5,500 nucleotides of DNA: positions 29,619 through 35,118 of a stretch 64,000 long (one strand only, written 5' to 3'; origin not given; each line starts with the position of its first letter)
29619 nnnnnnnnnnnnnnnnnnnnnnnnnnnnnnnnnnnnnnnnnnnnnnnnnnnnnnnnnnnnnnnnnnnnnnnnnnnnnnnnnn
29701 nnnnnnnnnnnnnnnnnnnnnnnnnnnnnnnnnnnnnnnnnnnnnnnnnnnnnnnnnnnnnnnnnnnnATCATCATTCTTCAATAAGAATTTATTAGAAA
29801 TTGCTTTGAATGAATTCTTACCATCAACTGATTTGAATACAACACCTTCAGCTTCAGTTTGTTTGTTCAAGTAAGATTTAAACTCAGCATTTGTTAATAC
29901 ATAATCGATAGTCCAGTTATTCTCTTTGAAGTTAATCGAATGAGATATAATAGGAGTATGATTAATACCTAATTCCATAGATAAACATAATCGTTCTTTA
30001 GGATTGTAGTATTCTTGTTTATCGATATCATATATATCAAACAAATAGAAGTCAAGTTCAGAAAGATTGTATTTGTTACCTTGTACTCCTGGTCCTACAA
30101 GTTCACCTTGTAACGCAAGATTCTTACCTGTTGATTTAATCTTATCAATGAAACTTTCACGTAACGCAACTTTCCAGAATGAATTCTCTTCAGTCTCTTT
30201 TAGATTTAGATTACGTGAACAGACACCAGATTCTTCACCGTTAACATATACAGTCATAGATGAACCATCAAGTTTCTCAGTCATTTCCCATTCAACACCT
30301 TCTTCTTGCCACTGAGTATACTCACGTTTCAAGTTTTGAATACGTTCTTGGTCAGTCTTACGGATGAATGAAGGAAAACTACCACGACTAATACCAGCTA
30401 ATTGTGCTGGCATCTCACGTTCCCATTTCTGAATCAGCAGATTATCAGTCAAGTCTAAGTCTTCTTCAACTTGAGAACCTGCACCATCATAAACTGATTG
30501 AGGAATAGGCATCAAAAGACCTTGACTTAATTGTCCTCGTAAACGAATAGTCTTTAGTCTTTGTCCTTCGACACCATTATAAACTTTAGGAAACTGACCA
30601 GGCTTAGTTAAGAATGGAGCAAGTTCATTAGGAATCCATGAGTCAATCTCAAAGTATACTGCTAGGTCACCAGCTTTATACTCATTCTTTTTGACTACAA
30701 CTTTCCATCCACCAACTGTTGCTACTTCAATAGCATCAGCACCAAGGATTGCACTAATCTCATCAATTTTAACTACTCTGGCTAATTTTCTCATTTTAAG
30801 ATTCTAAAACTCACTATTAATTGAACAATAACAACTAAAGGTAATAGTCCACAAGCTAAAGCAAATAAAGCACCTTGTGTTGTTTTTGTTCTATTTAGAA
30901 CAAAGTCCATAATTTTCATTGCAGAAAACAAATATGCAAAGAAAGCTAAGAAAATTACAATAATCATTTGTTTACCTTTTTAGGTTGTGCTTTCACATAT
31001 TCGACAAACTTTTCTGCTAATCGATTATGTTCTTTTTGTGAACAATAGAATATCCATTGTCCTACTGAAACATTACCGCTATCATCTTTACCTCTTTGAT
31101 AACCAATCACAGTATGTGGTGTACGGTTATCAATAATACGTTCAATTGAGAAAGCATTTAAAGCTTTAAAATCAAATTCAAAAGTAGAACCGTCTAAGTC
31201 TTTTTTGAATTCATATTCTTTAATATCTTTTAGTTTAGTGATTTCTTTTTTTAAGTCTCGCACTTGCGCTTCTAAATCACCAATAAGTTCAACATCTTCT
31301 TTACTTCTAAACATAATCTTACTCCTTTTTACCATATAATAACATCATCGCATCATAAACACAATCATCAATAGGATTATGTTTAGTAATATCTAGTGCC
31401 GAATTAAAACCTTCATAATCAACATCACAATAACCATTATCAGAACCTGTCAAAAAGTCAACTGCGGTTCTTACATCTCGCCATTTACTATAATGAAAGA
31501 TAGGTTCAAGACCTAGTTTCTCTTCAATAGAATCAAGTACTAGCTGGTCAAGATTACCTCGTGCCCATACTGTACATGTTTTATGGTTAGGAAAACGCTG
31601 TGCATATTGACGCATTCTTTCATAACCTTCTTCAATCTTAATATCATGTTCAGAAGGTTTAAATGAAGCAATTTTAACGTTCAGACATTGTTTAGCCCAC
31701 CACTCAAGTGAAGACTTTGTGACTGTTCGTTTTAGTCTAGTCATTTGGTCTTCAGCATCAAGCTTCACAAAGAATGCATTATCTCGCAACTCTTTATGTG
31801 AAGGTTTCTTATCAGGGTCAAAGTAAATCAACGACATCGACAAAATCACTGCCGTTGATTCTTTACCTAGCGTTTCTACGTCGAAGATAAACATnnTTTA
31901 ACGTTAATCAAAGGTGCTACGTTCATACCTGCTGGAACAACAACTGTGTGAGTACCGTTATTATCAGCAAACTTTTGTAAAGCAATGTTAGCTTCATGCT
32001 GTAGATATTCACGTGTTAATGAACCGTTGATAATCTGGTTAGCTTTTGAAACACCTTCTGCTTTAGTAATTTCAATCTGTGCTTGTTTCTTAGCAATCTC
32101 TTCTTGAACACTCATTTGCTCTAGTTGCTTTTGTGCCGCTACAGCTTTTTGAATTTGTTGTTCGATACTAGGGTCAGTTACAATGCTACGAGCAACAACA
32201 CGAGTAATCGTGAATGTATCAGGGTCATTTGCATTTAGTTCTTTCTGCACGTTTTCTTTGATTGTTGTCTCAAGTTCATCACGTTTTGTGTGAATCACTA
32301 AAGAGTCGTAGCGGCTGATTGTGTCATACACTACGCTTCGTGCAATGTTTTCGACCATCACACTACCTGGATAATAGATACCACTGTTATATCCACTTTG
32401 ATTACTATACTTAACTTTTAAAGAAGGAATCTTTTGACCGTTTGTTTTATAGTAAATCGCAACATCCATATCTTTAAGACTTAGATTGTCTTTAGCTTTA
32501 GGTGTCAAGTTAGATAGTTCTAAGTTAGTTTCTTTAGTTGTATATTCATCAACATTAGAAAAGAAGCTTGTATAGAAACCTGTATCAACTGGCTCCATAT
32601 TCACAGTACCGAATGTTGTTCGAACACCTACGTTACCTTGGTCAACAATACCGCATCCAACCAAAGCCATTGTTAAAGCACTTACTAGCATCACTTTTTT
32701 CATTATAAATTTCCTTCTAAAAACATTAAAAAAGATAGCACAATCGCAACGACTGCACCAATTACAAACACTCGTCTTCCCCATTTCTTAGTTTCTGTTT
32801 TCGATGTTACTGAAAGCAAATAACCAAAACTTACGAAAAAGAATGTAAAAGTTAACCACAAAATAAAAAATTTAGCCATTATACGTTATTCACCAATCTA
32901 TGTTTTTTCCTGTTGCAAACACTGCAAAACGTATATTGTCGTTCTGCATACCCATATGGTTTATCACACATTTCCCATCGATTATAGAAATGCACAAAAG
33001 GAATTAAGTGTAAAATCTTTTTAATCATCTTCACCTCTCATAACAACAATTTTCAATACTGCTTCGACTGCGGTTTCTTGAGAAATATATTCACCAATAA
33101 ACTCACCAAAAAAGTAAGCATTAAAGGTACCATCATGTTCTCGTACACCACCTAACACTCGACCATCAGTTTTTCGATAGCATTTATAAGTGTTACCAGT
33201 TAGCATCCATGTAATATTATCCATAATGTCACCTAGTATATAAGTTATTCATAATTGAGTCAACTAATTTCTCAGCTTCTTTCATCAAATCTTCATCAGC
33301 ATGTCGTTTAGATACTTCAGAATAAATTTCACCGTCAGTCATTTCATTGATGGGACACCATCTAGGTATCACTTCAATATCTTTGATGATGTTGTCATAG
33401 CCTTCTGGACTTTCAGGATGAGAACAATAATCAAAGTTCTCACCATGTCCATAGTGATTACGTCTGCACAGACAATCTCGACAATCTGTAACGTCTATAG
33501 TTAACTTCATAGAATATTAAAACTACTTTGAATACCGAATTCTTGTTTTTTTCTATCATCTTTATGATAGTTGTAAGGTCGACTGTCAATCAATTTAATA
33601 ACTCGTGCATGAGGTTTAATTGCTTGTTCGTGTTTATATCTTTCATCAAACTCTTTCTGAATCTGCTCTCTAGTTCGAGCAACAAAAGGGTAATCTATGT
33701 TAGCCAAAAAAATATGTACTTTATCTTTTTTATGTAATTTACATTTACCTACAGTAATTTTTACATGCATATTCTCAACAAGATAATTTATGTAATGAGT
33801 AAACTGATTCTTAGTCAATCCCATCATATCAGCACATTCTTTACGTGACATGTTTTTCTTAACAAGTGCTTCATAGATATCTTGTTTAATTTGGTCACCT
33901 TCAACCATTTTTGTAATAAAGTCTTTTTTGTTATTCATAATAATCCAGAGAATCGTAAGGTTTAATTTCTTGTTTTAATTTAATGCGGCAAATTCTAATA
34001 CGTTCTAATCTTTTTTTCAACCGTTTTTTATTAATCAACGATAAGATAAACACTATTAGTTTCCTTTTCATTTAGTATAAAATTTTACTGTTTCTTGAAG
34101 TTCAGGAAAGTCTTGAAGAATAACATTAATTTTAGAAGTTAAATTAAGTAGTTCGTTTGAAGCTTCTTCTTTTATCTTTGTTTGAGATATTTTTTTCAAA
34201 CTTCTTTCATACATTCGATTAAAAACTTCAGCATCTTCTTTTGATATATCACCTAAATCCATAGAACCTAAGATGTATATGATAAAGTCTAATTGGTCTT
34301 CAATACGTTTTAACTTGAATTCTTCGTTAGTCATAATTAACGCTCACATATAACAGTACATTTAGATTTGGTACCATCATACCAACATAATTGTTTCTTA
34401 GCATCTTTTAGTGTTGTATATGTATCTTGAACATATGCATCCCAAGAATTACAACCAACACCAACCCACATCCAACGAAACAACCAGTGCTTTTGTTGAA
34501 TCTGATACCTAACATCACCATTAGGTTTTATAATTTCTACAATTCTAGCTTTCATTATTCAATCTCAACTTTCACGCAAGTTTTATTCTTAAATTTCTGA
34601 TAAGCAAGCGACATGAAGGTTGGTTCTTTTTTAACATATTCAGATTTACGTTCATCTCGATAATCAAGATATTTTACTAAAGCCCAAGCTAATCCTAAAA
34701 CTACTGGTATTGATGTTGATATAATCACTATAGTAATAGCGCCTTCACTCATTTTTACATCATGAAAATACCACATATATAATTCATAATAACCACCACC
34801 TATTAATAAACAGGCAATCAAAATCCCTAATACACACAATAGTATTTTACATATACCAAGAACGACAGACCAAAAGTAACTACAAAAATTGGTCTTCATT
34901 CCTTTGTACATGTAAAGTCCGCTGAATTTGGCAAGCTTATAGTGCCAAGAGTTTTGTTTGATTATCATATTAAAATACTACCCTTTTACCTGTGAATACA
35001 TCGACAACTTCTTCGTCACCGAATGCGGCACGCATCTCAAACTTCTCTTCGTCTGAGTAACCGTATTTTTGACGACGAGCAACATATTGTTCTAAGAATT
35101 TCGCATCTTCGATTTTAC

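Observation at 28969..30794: Metallophosphoesterase plus RNA-ligase operon: candidate RNA (tRNA) repair cassette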

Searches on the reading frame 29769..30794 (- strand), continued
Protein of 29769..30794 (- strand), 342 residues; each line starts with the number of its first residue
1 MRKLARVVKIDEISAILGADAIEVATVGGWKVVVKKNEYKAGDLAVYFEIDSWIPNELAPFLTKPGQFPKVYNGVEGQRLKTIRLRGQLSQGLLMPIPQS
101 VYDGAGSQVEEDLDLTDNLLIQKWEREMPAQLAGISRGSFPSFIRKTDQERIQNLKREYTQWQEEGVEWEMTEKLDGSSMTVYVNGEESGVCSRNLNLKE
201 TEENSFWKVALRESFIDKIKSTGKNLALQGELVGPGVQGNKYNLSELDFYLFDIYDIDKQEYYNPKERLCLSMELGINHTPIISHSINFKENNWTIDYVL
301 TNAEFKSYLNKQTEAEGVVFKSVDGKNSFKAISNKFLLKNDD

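Call 73: search_dna_similar(query=L023:3261-4178:+, collection=phages, mode=protein, max_rows=40)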
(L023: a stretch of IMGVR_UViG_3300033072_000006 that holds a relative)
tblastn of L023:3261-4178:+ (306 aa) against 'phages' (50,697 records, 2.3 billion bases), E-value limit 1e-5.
Records with a match: 190; places in all: 190; records where one place covers at least 80% of the query: 182.
Best place of each record, by identity: <60% 190.
By first word of the organism name: Vibrio 53; Escherichia 33; Rhizobium 19; Synechococcus 14; Salmonella 8; Brevundimonas 7; Acinetobacter 7; Erwinia 7; Xanthomonas 6; Caulobacter 6; and 13 more.
By host as written in the record: - 41; Escherichia coli 10; Synechococcus sp. MW02 8; Brevundimonas pondensis LVF1 6; Salmonella enterica subsp. enterica serovar Typhimurium 4; Vibrio parahaemolyticus 4; Vibrio sp. 4; Rhizobium leguminosarum 4; and 74 more.
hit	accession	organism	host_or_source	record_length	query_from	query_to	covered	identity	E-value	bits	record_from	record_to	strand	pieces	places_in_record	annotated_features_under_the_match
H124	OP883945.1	Stenotrophomonas phage CM1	Stenotrophomonas maltophilia SRM01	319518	1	289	94%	35.5%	5e-39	151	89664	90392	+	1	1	record has no annotation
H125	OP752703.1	Stenotrophomonas phage RAS14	Stenotrophomonas maltophilia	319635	1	289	94%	35.5%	5e-39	151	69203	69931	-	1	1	Ser/Thr protein phosphatase family protein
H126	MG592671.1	Vibrio phage 2.275.O._10N.286.54.E11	Vibrio cyclitrophicus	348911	1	289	94%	35.1%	7e-36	142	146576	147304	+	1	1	3',5'-cyclic AMP phosphodiesterase protein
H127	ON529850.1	Brevundimonas phage vB_BpoS-Gurke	Brevundimonas pondensis LVF1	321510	1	293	96%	34.3%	4e-27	117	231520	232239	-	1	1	metallo-dependent phosphatase-like protein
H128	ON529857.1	Brevundimonas phage vB_BpoS-Kikimora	Brevundimonas pondensis LVF1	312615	1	293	96%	33.9%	4e-27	117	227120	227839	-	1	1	metallo-dependent phosphatase-like protein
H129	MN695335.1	Synechococcus phage B23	Synechoccus sp.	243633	1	289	94%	34.0%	1e-42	162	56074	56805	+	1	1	Ser/Thr protein phosphatase family protein | hypothetical protein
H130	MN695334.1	Synechococcus phage B3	Synechoccus sp.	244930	1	289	94%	34.0%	1e-42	162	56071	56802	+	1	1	Ser/Thr protein phosphatase family protein | hypothetical protein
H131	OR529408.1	Stenotrophomonas phage BUCTxx99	Stenotrophomonas maltophilia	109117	1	292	95%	33.7%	3e-29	122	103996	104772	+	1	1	metallophosphoesterase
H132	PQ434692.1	Stenotrophomonas phage ANB28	Stenotrophomonas maltophilia B28B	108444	1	292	95%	33.3%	1e-28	121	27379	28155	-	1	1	hypothetical protein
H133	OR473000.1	Synechococcus phage S-CREM2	Synechococcus sp. CRE1902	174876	1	289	94%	33.6%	2e-30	126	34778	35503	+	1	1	metallophosphoesterase | hypothetical protein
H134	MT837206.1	Bacteriophage sp.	human fecal samples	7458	1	304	99%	31.8%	8e-31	127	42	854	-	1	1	record has no annotation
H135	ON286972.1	Escherichia phage A4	Escherichia coli LF82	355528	1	299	98%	31.8%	4e-31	128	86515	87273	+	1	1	metallophosphoesterase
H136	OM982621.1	Pseudomonas phage Astolliot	Pseudomonas syringae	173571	1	293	96%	32.1%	4e-30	125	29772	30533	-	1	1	hypothetical protein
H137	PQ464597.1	Pseudomonas phage Milchi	Pseudomonas poae Z9_5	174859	1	291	95%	32.1%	7e-31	127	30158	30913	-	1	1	metallo-phosphoesterase | hypothetical protein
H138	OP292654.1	Xanthomonas phage XbC2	Xanthomonas vesicatoria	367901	1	299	98%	31.0%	2e-25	112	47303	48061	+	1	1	serine/threonine phosphatase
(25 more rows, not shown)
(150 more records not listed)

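Call 77: search_protein_families(library=pfam, proteins=[L042:1306-2208:+, L016:7328-7813:+, L004:8502-9008:+, L005:6026-7069:+, L006:4894-5385:+, L178:3220-4536:+, L178:5452-5892:+, L209:7037-8089:+, L209:9618-10433:+], max_evalue=0.001)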
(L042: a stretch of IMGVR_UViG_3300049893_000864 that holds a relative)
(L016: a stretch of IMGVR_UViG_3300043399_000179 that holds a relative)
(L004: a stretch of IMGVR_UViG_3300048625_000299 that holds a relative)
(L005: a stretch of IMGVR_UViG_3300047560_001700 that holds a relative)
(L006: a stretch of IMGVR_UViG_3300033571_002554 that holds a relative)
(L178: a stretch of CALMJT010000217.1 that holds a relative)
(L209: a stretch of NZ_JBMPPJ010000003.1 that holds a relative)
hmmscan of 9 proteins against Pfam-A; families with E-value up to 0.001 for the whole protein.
L042:1306-2208:+ (301 aa): 2 families
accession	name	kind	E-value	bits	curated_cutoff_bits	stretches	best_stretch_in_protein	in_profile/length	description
PF25109.1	HAD_PNKP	-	1.1e-47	162.2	27.6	1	166-295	2-139/143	Polynucleotide kinase PNKP phosphatase domain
PF13671.12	AAA_33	-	7.9e-13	49.4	27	1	5-152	3-140/143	AAA domain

L016:7328-7813:+ (162 aa): 1 family
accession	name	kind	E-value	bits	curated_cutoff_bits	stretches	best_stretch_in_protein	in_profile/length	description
PF13671.12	AAA_33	-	1.5e-17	64.7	27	1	11-145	1-140/143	AAA domain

L004:8502-9008:+ (169 aa): 3 families
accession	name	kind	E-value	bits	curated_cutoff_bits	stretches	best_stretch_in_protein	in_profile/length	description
PF13671.12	AAA_33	-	9.9e-18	65.3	27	1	22-156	4-143/143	AAA domain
PF13207.12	AAA_17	-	0.00014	22.6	27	1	23-136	1-123/136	AAA domain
PF06414.18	Zeta_toxin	-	0.00017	21.5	22.3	1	18-131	17-137/199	Zeta toxin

L005:6026-7069:+ (348 aa): 5 families
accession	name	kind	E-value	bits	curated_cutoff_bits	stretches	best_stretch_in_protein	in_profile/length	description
PF00004.35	AAA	-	8e-10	39.7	21.2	1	79-185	1-124/131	ATPase family associated with various cellular activities (AAA)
PF20720.3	nSTAND3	-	2.5e-05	24.4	27.2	1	79-167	20-110/155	Novel STAND NTPase 3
PF00910.28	RNA_helicase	-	0.00043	21.2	21.5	0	79-148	1-69/105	RNA helicase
PF05729.18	NACHT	-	0.00043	20.6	26.7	0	79-106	3-30/167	NACHT domain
PF13191.12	AAA_16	-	0.00075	20.5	32.6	0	67-104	12-52/167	AAA ATPase domain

L006:4894-5385:+ (164 aa): 4 families
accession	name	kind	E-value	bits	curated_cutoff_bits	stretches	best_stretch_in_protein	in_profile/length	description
PF22785.1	Tc-R-P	-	2.1e-06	28.7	27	1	70-105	62-97/106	Polymorphic toxin system, DSP-PTPase phosphatase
PF00782.25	DSPc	-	4.2e-06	27.1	33.5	1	74-105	60-91/133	Dual specificity phosphatase, catalytic domain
PF00102.32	Y_phosphatase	-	0.00037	20.6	20.9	1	71-111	149-193/234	Protein-tyrosine phosphatase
PF22784.1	PTP-SAK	-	0.00081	19.9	27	0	64-118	64-119/153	Swiss Army Knife protein, DSP-PTPase phosphatase domain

L178:3220-4536:+ (439 aa): 3 families
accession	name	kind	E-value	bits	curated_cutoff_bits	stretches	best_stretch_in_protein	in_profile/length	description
PF01068.26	DNA_ligase_A_M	-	2e-20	73.8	26.2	1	137-334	2-204/204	ATP dependent DNA ligase domain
PF14743.12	DNA_ligase_OB_2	-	7.9e-13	48.7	28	1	348-410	1-54/66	DNA ligase OB-like domain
PF04675.19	DNA_ligase_A_N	-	0.00018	22.2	24.6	1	73-122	117-168/174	DNA ligase N terminus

L178:5452-5892:+ (147 aa): 0 families

L209:7037-8089:+ (351 aa): 0 families

L209:9618-10433:+ (272 aa): 1 family
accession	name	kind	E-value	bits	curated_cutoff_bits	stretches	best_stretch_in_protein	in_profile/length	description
PF10127.15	RlaP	-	9.1e-91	304.4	23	1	19-265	1-249/249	RNA repair pathway DNA polymerase beta family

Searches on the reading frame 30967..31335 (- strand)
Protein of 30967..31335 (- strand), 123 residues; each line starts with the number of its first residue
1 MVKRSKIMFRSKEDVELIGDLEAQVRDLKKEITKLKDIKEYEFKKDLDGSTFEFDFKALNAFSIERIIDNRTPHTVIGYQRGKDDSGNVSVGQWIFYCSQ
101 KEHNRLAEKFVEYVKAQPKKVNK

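Call 21: search_protein_families(library=phrogs, proteins=[window:30967-31335:-], max_evalue=0.001)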
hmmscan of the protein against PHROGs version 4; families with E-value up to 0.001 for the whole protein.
window:30967-31335:- (123 aa): 0 families

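Call 35: search_protein_families(library=pfam, proteins=[window:30967-31335:-], max_evalue=0.01)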
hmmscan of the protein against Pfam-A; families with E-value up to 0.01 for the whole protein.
window:30967-31335:- (123 aa): 0 families

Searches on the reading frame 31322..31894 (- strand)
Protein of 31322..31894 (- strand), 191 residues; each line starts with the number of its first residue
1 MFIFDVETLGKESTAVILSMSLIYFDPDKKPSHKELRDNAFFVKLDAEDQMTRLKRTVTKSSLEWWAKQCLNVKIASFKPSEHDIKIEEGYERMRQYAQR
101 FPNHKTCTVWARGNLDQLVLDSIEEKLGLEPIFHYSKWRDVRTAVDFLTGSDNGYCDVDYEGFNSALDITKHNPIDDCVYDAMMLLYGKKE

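Call 21: search_protein_families(library=phrogs, proteins=[window:31322-31894:-], max_evalue=0.001)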
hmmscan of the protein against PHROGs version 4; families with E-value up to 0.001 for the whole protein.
window:31322-31894:- (191 aa): 5 families
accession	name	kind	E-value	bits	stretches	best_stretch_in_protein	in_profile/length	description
phrog_255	-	DNA, RNA and nucleotide metabolism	7e-38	131.7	1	2-187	183-357/436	exonuclease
phrog_14078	-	unknown function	2.3e-12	48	1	3-183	85-248/264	-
phrog_20376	-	DNA, RNA and nucleotide metabolism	3.3e-09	37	1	4-183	352-514/530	exonuclease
phrog_2082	-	DNA, RNA and nucleotide metabolism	2.1e-08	33.9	1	3-182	644-806/823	exonuclease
phrog_8783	-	unknown function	0.0009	20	0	85-183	5-98/114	-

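Call 26: search_protein_families(library=ncbifam, proteins=[window:31322-31894:-], max_evalue=0.01)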
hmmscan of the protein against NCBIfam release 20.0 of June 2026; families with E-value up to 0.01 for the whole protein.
window:31322-31894:- (191 aa): 0 families

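Call 35: search_protein_families(library=pfam, proteins=[window:31322-31894:-], max_evalue=0.01)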
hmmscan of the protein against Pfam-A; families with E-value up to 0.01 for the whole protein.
window:31322-31894:- (191 aa): 1 family
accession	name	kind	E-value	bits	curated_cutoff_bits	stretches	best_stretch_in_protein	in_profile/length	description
PF16473.11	Rv2179c-like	-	2.4e-17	63.6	27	1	3-185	4-173/177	3'-5' exoribonuclease Rv2179c-like domain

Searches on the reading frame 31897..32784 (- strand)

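Call 21: search_protein_families(library=phrogs, proteins=[window:31897-32784:-], max_evalue=0.001)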
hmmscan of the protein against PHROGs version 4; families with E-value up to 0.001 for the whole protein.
window:31897-32784:- (296 aa): 2 families
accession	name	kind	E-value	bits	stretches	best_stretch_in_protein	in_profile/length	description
phrog_200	-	other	1.3e-47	163.7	1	26-295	79-359/379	lipoprotein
phrog_11227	-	other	2.4e-06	28.5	1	222-286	58-121/138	protease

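Call 35: search_protein_families(library=pfam, proteins=[window:31897-32784:-], max_evalue=0.01)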
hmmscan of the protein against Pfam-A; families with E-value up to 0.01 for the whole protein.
window:31897-32784:- (296 aa): 2 families
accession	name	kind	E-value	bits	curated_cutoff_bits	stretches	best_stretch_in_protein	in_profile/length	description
PF01145.31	Band_7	-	1.3e-14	55.1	23.6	1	46-235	2-174/176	SPFH domain / Band 7 family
PF07996.16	T4SS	-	0.0099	16.7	24.7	0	206-276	9-78/197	Type IV secretion system proteins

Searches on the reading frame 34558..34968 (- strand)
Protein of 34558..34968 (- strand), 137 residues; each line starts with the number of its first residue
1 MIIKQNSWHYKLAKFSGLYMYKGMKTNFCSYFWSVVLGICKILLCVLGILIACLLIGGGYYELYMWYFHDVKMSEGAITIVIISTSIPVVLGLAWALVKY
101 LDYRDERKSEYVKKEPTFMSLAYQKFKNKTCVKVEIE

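Call 21: search_protein_families(library=phrogs, proteins=[window:34558-34968:-], max_evalue=0.001)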
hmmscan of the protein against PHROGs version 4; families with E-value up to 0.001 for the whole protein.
window:34558-34968:- (137 aa): 2 families
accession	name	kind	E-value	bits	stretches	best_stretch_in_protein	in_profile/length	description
phrog_944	-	moron, auxiliary metabolic gene and host takeover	1.9e-21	77.8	1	1-137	85-228/235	membrane protein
phrog_19964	-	moron, auxiliary metabolic gene and host takeover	1.6e-05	26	1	1-134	1-142/245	membrane protein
